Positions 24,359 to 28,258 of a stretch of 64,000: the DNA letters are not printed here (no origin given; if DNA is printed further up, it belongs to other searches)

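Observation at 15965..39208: Uninterrupted 23.2-kb ORF encoding a 7,747-aa lipobox-anchored GLUG/beta-helix mega-protein with no recognisable catalytic or binding domain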

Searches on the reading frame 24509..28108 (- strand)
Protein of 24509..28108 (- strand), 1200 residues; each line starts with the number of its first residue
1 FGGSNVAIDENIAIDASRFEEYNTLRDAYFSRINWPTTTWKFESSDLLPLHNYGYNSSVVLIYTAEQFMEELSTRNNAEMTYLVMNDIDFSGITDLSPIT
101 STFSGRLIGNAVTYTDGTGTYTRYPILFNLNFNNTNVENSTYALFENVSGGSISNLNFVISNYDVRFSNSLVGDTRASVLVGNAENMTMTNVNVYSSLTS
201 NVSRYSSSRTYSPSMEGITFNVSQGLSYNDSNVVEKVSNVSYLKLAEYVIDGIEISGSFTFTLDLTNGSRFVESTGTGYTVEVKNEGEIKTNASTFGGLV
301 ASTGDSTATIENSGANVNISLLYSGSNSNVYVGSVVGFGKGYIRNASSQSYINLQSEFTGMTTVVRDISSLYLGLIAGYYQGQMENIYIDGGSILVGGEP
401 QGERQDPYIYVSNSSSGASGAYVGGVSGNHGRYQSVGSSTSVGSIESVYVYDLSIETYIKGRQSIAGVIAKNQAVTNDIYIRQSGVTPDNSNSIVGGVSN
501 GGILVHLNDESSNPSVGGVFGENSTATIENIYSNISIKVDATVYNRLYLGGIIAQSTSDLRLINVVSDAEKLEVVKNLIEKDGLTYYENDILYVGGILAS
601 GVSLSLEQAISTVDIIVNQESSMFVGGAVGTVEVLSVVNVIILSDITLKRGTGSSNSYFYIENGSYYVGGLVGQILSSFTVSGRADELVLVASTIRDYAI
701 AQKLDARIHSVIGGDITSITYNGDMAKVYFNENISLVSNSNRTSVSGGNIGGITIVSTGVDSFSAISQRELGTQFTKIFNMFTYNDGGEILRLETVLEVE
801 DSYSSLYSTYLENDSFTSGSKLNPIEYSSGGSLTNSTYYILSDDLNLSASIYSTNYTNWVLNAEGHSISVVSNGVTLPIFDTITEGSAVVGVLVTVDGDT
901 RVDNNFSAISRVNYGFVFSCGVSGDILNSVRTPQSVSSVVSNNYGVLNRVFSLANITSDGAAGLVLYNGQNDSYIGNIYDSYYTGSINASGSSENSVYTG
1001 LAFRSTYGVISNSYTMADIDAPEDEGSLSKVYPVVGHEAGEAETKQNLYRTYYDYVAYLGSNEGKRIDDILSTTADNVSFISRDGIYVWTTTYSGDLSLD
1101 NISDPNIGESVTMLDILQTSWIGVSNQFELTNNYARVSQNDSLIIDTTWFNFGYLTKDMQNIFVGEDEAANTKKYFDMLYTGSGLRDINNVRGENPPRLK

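Call 25: search_protein_families(library=pfam, proteins=[window:24509-28108:-], max_evalue=10)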
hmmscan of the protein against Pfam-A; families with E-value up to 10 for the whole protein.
window:24509-28108:- (1200 aa): 1 family
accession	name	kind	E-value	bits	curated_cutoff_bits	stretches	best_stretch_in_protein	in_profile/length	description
PF10317.15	7TM_GPCR_Srd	-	0.23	11.1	22.8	1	59-145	136-222/292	Serpentine type 7TM GPCR chemoreceptor Srd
